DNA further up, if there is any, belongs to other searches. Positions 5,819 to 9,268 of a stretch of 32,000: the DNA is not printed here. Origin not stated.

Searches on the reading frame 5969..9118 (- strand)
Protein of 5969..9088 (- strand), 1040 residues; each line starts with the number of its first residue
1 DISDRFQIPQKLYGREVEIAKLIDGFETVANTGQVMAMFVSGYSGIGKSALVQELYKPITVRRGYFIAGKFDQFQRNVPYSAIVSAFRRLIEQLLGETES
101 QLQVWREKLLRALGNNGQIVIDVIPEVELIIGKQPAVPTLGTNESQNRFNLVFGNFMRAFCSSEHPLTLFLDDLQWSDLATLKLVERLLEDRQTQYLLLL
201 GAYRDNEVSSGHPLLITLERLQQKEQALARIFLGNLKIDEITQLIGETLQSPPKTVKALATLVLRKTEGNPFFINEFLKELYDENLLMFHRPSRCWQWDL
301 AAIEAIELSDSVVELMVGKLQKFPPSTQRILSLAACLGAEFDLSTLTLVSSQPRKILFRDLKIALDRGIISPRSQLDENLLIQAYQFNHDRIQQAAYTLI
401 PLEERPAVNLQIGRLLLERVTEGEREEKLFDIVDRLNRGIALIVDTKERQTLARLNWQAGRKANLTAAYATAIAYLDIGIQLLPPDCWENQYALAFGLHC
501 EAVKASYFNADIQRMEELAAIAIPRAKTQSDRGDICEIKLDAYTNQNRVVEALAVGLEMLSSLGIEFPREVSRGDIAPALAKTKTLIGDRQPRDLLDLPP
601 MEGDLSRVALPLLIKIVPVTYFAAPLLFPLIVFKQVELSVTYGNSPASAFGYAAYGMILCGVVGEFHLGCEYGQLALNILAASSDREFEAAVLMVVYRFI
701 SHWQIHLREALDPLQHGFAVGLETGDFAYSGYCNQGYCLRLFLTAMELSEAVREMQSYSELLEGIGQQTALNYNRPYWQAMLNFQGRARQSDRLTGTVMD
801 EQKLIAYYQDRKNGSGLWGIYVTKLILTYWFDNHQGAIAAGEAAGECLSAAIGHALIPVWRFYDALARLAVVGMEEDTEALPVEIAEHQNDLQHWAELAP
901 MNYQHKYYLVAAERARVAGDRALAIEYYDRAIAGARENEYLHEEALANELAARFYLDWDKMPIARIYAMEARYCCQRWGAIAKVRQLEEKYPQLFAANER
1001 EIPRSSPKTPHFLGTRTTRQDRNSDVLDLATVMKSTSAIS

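Call 45: search_solved_structures(query=A1, max_evalue=0.01)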
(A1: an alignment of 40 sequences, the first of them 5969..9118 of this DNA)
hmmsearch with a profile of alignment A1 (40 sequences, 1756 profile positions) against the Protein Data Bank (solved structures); distinct sequences matched with E-value up to 0.01: 2456 (the best 60 are shown).
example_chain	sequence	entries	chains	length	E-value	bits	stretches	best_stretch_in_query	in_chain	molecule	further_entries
3f69_A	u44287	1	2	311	1.1e-40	142.3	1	19-268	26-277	Serine/threonine-protein kinase pknB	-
3ori_A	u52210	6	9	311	2.1e-40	141.4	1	19-268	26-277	Serine/threonine protein kinase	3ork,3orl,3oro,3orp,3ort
6i2p_A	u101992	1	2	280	5.8e-40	139.9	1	19-268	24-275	Serine/threonine-protein kinase PknB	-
3f61_A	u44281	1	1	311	2.3e-39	137.9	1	19-268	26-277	Serine/threonine-protein kinase pknB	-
6b2p_A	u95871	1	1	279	4.2e-39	137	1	19-268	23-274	Serine/threonine-protein kinase PknB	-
5u94_A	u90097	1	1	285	4.5e-39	136.9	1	19-268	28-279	Serine/threonine-protein kinase PknB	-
9ymt_A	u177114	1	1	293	5.4e-39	136.7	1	19-281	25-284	Serine/Threonine Kinase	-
1o6y_A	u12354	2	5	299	5.4e-39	136.7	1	19-268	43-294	SERINE/THREONINE-PROTEIN KINASE PKNB | Probable serine/threonine-protein kinase pknB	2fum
4eqm_A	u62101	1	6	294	5.8e-39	136.6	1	19-281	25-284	Protein kinase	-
1mru_A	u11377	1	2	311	5.8e-39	136.6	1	19-268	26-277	Probable serine/threonine-protein kinase pknB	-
3orm_A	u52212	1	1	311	9.8e-39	135.8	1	19-268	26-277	Serine/threonine protein kinase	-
9ruk_A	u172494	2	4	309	2.5e-38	134.5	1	7-272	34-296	Serine/threonine-protein kinase StkP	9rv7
9ru3_A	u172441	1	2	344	2.5e-38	134.5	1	7-277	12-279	Serine/threonine-protein kinase StkP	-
9ruj_A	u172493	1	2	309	3e-38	134.2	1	7-272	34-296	Serine/threonine-protein kinase StkP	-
3r5g_A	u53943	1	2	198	5e-30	106.9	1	1515-1696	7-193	CyaB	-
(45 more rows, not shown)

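Call 46: search_solved_structures(query=window:5969-9088:-, max_evalue=1)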
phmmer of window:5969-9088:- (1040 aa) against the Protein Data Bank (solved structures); distinct sequences matched with E-value up to 1: 0.

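Call 60: predict_structure(alignment_id=A1)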
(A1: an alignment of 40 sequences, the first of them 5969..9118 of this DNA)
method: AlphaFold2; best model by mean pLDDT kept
length: 1050 residues; sequences in the alignment: 40
mean_pLDDT: 81.0   pTM: 0.65
mean pLDDT of the five models: 81.0, 79.4, 78.9, 76.3, 75.3
residues with pLDDT >= 90: 494; 70-90: 347; 50-70: 92; < 50: 117
segments of 3 or more residues with pLDDT < 50: 1-12, 82-107, 123-154, 1009-1050
pLDDT, mean of each block of 10 residues (from residue 1): 37 56 73 88 86 58 72 70 39 37 47 58 46 36 35 51 61 79 70 75 80 71 78 70 80 83 86 81 76 78 79 71 77 91 88 88 88 84 75 81 87 92 89 81 92 90 95 83 94 92 96 94 95 92 92 92 93 88 90 93 92 80 93 90 95 93 96 91 96 87 96 94 96 91 96 91 94 92 96 93 92 94 91 97 95 89 88 96 63 89 94 97 94 97 96 97 95 96 97 96 73 36 28 31 39
secondary structure, 60 per line:
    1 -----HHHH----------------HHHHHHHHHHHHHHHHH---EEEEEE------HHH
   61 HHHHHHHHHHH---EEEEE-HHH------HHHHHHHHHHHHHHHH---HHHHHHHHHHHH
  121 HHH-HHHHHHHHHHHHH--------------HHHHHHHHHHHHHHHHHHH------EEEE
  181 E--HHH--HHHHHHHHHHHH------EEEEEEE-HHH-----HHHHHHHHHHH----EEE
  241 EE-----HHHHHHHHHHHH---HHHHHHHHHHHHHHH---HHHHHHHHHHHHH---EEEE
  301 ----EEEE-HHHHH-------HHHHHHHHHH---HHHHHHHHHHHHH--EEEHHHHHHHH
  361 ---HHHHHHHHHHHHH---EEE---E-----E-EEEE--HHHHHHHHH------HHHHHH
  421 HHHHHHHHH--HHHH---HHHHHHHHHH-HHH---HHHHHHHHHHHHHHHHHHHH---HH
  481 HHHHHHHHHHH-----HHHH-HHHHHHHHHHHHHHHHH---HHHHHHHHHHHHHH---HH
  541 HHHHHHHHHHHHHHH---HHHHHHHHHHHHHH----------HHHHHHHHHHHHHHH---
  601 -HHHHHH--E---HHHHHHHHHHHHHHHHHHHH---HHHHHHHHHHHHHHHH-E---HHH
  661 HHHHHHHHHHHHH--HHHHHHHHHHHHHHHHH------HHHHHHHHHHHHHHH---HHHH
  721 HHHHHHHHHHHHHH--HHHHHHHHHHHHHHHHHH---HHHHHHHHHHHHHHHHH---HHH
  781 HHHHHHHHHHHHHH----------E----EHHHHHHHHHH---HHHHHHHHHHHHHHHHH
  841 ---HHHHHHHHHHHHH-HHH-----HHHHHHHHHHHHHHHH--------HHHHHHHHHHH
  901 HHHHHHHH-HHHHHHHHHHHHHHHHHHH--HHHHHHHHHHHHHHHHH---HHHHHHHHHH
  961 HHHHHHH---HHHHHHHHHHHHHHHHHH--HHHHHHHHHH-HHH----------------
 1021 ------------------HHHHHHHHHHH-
elements in order (helices of 4 or more, strands of 3 or more residues): H6-9 H26-42 E46-51 H58-71 E75-79 H90-105 H109-123 H125-137 H152-170 E177-181 H189-200 E207-213 H223-233 E238-242 H248-259 H263-277 H281-293 E297-300 E305-308 H310-314 H322-331 H335-347 E350-352 H353-360 H364-376 E380-382 E394-397 H400-408 H415-429 H432-435 H439-448 H456-475 H479-491 H497-500 H502-518 H522-535 H539-555 H559-572 H583-597 H602-607 H614-633 H637-652 H658-673 H676-692 H699-713 H717-734 H737-754 H758-774 H778-794 H811-820 H824-840 H844-856 H866-881 H890-908 H910-928 H931-947 H951-967 H971-988 H991-1000 H1039-1049

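Call 62: fold_search(model_id=the predicted structure, library=pdb)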
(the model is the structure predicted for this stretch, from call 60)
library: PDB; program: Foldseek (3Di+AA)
matches with E <= 10: 1201; with E <= 0.001: 36
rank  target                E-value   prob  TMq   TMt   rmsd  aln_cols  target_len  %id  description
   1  6mfv_A                1.4e-08  1.00  0.29  0.41  14.1       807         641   12  Crystal structure of the Signal Transduction ATPase with Numerous Domains (STAND) protein with a tetratricopeptide rep (released 2019-02-20)
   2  7jgr_G                1.4e-05  1.00  0.18  0.45  12.9       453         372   12  Structure of Drosophila ORC bound to DNA (84 bp) and Cdc6 (released 2020-09-09)
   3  5dse_C                2.6e-05  1.00  0.18  0.25  26.6       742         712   12  Crystal Structure of the TTC7B/Hyccin Complex (released 2015-12-02)
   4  7jk6_A                2.8e-05  1.00  0.16  0.38  13.7       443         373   13  Structure of Drosophila ORC in the active conformation (released 2020-09-09)
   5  8bbg_D                5.3e-05  1.00  0.20  0.16  27.5      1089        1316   11  Structure of the IFT-A complex; anterograde IFT-A train model (released 2022-12-21)
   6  8fgw_D                5.7e-05  1.00  0.18  0.15  32.6      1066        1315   11  Human IFT-A complex structures provide molecular insights into ciliary transport (released 2023-02-22)
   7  7jgr_A                9.9e-05  1.00  0.17  0.39  13.8       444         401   13  Structure of Drosophila ORC bound to DNA (84 bp) and Cdc6 (released 2020-09-09)
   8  5dse_A                1.2e-04  1.00  0.21  0.34  19.1       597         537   11  Crystal Structure of the TTC7B/Hyccin Complex (released 2015-12-02)
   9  7jpq_D                1.3e-04  1.00  0.19  0.43  13.0       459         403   11  ORC-O2-5: Human Origin Recognition Complex (ORC) with subunits 2,3,4,5 (released 2020-09-02)
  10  7jpo_A                1.5e-04  1.00  0.17  0.45  13.3       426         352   13  ORC-O1AAA: Human Origin Recognition Complex (ORC) with dynamic/unresolved ORC2 WH (released 2020-09-02)
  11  5uj7_D                1.5e-04  1.00  0.17  0.40  13.8       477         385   12  Structure of the active form of human Origin Recognition Complex ATPase motor module, complex subunitS 1, 4, 5 (released 2017-02-08)
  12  7jpo_D                1.9e-04  1.00  0.16  0.36  13.7       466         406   12  ORC-O1AAA: Human Origin Recognition Complex (ORC) with dynamic/unresolved ORC2 WH (released 2020-09-02)
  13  8xuo_A                2.0e-04  1.00  0.21  0.28  12.3       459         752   14  Cryo-EM structure of tomato NRC2 dimer (released 2024-05-22)
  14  8jal_A                2.5e-04  1.00  0.28  0.46  15.4       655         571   11  Structure of CRL2APPBP2 bound with RxxGP degron (dimer) (released 2023-10-18)
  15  5v8f_A                2.5e-04  1.00  0.17  0.39  13.9       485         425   11  Structural basis of MCM2-7 replicative helicase loading by ORC-Cdc6 and Cdt1 (released 2017-05-10)
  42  1hz4                  1.2e-03  1.00  0.25  0.63   6.1       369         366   12  CRYSTAL STRUCTURE OF TRANSCRIPTION FACTOR MALT DOMAIN III (released 2001-11-28)
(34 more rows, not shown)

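Call 68: find_related_loci(query=A1, collection=viral_contigs, flank=5000)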
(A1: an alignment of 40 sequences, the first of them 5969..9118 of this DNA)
Query A1 (1050 aa) in viral_contigs; peptide patterns used: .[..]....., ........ (x = any residue, [..] = any of these).
52 stretches matched a pattern; 6 encode a relative of the query (tblastn E <= 1e-3); 6 distinct loci.
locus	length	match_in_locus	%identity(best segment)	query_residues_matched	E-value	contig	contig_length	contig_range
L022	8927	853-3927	33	2-1050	2e-158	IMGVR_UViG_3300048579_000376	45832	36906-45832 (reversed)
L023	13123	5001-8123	32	11-1050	1e-154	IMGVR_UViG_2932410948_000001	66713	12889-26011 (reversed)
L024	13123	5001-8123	32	11-1050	1e-151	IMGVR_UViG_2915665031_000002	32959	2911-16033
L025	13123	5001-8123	32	11-1050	6e-148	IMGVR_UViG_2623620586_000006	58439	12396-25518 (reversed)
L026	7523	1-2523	25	138-1001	1e-64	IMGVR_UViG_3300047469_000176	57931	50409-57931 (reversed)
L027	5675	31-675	23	262-496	1e-12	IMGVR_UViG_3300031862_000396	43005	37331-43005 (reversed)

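Call 69: search_dna_similar(query=window:5969-9088:-, collection=plasmids, mode=protein, max_evalue=1e-20, max_rows=25)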
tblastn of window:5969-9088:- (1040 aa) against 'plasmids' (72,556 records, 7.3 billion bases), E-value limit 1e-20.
Records with a match: 228; places in all: 274; records where one place covers at least 80% of the query: 203.
Best place of each record, by identity: <60% 228.
By first word of the organism name: Rhizobium 74; Pantoea 52; Paraburkholderia 16; Nostoc 12; Azospirillum 12; Cupriavidus 8; Leptolyngbya 6; Caballeronia 4; Microvirga 4; Burkholderia 4; and 25 more.
By predicted mobility (MOB-suite, as given by PLSDB): non-mobilizable 147; conjugative 50; mobilizable 31.
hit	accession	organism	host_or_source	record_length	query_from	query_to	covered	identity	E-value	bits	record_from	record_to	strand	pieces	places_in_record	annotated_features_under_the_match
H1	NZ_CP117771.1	Nostoc sp. UHCC 0926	whole organism,lichen surface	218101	1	1040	100%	46.3%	0e+0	870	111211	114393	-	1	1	AAA family ATPase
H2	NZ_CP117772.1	Nostoc sp. UHCC 0926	whole organism,lichen surface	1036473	1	1040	100%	46.0%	0e+0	839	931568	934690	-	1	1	none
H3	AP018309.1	Aulosira laxa NIES-50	-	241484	1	1040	100%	45.7%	0e+0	887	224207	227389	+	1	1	serine/threonine protein kinase and signal transduction histidine ...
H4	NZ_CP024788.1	Nostoc flagelliforme CCNUN1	cell culture,desert soil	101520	1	1040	100%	45.5%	0e+0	869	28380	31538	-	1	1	AAA family ATPase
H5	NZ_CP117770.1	Nostoc sp. UHCC 0926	whole organism,lichen surface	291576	1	1040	100%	45.4%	0e+0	844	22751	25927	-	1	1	AAA family ATPase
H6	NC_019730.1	Oscillatoria nigro-viridis PCC 7112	-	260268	1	1040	100%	45.2%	0e+0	845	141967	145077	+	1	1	PAS domain S-box protein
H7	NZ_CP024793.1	Nostoc flagelliforme CCNUN1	cell culture,desert soil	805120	1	1040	100%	45.1%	0e+0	828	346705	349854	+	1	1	PAS domain S-box protein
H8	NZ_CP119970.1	Gloeocapsopsis dulcis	Dried cell culture,Desert, underside of ...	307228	1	1040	100%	45.0%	0e+0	849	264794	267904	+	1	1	PAS domain S-box protein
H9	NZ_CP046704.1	Nostoc sp. ATCC 53789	-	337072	1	1040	100%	44.8%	0e+0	858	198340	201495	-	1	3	AAA family ATPase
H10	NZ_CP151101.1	Nostoc sp. UHCC 0302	isolated culture,lake sediment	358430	1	1040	100%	44.6%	0e+0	836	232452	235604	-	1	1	AAA family ATPase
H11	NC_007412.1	Trichormus variabilis ATCC 29413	-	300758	1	1040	100%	44.4%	0e+0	838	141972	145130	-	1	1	PAS domain S-box protein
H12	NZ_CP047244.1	Trichormus variabilis 0441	cell culture,thermal spring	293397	1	1040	100%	44.4%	0e+0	838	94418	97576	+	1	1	PAS domain S-box protein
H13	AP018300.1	Fischerella sp. NIES-4106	-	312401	1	1040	100%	44.3%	0e+0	853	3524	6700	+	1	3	serine/threonine protein kinase and signal transduction histidine ...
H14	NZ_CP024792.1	Nostoc flagelliforme CCNUN1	cell culture,desert soil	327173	1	1040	100%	40.4%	0e+0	739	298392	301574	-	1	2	ATP-binding sensor histidine kinase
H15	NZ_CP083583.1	Kovacikia minuta CCNUW1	cell culture,fresh water lake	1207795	1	1040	100%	40.1%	0e+0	741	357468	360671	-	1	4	record has no annotation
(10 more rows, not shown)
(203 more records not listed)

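Call 71: get_annotated_region(hit=H13, flank=15000)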
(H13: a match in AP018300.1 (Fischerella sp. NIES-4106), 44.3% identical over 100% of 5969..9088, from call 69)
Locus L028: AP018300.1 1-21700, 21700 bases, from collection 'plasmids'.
description: Fischerella sp. NIES-4106 plasmid plasmid2 DNA, complete genome
organism: Fischerella sp. NIES-4106 (NCBI taxid 2005456)
taxonomy: Bacteria; Cyanobacteriota; Cyanophyceae; Nostocales; Hapalosiphonaceae; Fischerella; Fischerella sp. NIES-4106
host: -; source: -; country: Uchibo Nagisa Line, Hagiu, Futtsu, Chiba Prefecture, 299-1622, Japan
typing (MOB-suite, as given by PLSDB): non-mobilizable; replicon rep_cluster_788
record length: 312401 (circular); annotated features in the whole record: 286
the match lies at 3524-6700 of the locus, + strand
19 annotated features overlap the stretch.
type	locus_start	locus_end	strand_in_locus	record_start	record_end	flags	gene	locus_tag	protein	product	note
CDS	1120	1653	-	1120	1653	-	-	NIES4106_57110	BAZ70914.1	resolvase domain protein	-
CDS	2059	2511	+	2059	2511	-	-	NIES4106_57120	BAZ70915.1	hypothetical protein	-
CDS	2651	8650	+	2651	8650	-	-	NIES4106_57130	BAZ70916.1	serine/threonine protein kinase and signal transduction histidine kinase with GAF and PAS/PAC sensor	-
CDS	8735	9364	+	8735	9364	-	-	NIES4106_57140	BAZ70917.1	two component transcriptional regulator, LuxR family protein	-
CDS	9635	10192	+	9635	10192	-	-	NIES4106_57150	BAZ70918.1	hypothetical protein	-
CDS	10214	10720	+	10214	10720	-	-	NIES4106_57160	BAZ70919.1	hypothetical protein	-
CDS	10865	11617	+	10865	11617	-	-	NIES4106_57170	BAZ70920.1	short-chain dehydrogenase/reductase SDR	-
CDS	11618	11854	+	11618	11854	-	dps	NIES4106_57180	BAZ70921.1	starvation-inducible DNA-binding protein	-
CDS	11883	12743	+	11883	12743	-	-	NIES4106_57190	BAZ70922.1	alpha/beta hydrolase fold protein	-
CDS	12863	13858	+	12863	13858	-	-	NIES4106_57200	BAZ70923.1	alpha/beta hydrolase fold-3 domain protein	-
CDS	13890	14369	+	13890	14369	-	-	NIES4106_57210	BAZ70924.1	hypothetical protein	-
CDS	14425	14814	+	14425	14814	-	-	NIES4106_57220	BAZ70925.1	hypothetical protein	-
CDS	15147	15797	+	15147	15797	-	-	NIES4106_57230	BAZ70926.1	MOSC domain-containing protein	-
CDS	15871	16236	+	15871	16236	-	-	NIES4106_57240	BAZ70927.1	hypothetical protein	-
CDS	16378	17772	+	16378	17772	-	-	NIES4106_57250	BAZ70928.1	pyridine nucleotide-disulfide oxidoreductase dimerization region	-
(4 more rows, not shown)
